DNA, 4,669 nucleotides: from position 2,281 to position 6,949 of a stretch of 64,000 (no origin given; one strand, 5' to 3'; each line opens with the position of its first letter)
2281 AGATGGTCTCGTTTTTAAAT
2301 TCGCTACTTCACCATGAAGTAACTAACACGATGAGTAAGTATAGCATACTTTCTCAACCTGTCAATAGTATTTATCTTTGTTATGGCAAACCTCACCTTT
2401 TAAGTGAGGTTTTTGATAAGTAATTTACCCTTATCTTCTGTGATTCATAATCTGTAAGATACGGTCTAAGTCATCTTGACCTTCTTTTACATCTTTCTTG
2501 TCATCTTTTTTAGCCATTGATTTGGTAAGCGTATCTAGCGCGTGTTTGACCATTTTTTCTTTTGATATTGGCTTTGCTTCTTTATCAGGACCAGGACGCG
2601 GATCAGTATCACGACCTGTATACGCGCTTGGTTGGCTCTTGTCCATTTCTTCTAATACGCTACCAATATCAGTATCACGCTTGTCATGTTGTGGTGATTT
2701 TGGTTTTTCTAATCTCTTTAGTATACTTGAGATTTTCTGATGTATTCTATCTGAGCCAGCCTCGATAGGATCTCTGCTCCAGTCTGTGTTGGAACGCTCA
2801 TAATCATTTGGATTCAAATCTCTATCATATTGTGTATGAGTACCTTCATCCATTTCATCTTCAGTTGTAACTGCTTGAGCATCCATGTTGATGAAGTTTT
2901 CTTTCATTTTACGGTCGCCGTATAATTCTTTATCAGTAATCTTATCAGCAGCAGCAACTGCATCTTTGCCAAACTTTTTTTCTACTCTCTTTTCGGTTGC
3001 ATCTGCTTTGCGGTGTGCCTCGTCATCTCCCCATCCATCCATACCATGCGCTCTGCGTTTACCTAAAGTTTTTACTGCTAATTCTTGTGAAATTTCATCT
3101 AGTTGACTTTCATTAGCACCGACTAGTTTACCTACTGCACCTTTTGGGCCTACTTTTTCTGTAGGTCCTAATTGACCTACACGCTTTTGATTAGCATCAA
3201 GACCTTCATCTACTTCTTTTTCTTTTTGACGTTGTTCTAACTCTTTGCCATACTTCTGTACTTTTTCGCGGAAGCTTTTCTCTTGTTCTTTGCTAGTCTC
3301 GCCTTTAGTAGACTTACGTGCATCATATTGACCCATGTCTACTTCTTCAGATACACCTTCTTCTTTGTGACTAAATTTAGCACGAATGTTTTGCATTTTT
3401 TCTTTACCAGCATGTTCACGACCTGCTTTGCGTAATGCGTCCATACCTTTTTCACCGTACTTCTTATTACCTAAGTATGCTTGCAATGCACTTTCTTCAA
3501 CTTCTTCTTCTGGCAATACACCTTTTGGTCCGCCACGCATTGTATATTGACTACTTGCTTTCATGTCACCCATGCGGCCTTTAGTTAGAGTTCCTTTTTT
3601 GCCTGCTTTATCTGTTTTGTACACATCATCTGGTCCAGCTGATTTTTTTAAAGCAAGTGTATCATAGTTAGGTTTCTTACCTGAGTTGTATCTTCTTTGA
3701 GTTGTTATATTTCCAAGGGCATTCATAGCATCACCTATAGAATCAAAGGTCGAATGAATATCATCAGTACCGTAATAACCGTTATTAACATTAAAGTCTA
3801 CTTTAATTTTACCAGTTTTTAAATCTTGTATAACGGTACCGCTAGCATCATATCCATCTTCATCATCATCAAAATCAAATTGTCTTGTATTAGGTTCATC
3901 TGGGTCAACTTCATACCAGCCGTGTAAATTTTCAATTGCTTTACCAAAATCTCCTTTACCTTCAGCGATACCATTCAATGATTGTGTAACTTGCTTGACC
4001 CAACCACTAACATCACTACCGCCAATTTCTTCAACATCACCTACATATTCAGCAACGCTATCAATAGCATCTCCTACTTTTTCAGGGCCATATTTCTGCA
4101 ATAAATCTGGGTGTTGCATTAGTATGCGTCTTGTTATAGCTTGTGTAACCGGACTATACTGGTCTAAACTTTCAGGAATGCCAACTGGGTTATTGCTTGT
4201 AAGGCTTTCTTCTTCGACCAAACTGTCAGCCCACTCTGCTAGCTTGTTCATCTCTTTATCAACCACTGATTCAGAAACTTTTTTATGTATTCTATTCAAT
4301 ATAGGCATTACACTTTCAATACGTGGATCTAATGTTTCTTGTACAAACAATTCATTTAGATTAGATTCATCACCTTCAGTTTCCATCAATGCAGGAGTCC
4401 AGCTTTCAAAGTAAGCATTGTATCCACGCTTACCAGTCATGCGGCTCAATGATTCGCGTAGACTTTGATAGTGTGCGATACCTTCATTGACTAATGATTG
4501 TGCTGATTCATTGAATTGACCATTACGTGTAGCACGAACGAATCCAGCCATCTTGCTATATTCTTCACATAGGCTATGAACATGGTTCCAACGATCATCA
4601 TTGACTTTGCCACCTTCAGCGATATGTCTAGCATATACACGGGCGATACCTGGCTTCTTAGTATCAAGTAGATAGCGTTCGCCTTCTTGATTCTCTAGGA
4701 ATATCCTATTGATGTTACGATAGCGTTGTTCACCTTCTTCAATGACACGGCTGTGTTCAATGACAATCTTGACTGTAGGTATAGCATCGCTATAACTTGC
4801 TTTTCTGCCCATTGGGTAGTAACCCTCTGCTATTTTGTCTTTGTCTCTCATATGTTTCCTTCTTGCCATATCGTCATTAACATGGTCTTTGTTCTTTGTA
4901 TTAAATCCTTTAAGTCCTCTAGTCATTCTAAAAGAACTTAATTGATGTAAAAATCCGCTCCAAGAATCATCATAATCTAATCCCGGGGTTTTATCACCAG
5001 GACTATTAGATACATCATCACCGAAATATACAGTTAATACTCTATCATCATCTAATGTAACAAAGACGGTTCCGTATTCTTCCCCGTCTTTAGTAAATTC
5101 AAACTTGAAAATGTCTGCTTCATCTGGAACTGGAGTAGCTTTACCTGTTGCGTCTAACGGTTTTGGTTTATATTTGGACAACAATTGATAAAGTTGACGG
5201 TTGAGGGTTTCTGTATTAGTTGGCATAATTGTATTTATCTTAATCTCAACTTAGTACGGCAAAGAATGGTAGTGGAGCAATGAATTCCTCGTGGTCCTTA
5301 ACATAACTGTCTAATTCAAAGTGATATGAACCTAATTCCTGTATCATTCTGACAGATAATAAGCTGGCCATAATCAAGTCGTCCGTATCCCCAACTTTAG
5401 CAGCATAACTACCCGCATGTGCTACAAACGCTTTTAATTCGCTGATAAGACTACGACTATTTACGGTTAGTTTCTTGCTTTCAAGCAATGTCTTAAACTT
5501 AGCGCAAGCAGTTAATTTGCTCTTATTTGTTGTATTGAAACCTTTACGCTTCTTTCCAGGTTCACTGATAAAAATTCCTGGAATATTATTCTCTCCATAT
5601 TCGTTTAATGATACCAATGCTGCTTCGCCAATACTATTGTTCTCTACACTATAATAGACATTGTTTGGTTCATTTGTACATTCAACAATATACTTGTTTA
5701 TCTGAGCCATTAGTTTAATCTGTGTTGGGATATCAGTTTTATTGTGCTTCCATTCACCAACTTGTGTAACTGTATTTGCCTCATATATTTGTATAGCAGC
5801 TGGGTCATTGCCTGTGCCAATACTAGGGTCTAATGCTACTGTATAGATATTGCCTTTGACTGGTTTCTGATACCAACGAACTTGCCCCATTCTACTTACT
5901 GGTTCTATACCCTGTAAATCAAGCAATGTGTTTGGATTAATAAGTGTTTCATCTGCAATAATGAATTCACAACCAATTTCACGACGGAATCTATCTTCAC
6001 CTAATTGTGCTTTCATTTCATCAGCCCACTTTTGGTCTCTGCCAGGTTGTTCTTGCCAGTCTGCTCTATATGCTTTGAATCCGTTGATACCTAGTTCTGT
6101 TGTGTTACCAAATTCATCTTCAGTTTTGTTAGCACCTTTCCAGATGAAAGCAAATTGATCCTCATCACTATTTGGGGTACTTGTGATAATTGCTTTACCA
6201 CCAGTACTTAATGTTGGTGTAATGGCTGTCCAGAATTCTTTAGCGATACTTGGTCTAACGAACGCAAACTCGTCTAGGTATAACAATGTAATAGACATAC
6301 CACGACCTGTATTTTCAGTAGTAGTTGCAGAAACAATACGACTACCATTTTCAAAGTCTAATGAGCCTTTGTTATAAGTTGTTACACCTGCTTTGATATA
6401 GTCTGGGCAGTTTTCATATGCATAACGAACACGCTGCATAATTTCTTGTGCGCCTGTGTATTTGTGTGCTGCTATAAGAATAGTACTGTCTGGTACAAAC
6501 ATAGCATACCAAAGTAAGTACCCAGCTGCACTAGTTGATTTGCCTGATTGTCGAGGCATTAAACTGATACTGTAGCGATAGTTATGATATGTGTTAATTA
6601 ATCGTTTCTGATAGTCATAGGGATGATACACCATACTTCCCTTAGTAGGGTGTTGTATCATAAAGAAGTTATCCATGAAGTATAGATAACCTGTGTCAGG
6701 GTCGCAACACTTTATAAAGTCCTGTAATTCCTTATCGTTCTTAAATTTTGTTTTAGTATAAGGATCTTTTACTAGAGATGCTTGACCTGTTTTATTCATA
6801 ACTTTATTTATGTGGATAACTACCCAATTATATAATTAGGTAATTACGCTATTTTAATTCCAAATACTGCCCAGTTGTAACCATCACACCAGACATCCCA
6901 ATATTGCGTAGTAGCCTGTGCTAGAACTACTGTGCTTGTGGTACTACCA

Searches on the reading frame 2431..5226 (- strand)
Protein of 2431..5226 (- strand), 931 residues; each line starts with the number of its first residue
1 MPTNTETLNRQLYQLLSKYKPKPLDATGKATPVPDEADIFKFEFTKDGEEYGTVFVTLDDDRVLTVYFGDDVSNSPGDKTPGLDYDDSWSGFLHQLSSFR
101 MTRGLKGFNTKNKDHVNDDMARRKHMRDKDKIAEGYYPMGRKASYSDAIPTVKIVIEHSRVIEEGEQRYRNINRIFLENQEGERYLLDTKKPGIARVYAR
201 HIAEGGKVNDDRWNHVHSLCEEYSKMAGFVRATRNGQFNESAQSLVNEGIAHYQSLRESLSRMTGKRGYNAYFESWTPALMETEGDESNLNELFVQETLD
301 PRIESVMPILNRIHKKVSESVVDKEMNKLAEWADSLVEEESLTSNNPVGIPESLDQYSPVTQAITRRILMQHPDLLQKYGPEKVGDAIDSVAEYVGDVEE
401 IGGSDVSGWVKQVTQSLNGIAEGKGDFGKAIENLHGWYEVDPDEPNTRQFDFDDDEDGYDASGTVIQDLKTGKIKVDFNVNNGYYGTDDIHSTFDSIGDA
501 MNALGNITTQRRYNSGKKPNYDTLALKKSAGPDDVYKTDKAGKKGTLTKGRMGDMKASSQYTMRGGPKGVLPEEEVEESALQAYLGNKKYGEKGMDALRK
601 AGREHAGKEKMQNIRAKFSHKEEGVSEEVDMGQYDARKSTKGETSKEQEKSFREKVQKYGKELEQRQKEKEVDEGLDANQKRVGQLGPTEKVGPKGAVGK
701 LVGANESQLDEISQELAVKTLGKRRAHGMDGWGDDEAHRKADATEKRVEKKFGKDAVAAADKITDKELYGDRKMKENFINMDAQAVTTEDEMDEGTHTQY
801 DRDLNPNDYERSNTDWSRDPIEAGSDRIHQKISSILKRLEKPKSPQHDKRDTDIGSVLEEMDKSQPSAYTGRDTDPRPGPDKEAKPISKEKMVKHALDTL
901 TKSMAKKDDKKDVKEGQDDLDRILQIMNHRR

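Call 66: search_protein_families(library=phrogs, proteins=[window:2431-5226:-], max_evalue=0.00001)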
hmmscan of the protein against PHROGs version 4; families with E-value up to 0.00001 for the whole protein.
window:2431-5226:- (931 aa): 1 family
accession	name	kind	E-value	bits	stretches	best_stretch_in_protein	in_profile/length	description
phrog_13484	-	head and packaging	2e-07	31.4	1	131-272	124-260/428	virion structural protein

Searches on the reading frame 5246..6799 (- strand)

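Call 66: search_protein_families(library=phrogs, proteins=[window:5246-6799:-], max_evalue=0.00001)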
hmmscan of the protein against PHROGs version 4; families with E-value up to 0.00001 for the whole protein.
window:5246-6799:- (517 aa): 9 families
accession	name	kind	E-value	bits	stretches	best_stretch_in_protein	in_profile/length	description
phrog_36964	-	head and packaging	1.2e-107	362.1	2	88-493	435-860/890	terminase large subunit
phrog_5989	-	head and packaging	6.2e-49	168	1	11-278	98-333/347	terminase large subunit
phrog_2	-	head and packaging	2.4e-48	166.5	1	56-482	262-588/807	terminase large subunit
phrog_7579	-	head and packaging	7.2e-20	72.2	1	67-286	10-220/239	terminase large subunit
phrog_38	-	head and packaging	1.1e-16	61.7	1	37-492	272-709/760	terminase large subunit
phrog_9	-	head and packaging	1.5e-12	48.2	1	59-214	201-364/812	terminase large subunit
phrog_26724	-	unknown function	6e-10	40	1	43-211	18-185/192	-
phrog_24361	-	head and packaging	2e-09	38.5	1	412-487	63-139/162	terminase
phrog_15503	-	unknown function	4.5e-06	27.2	1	41-183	54-197/245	-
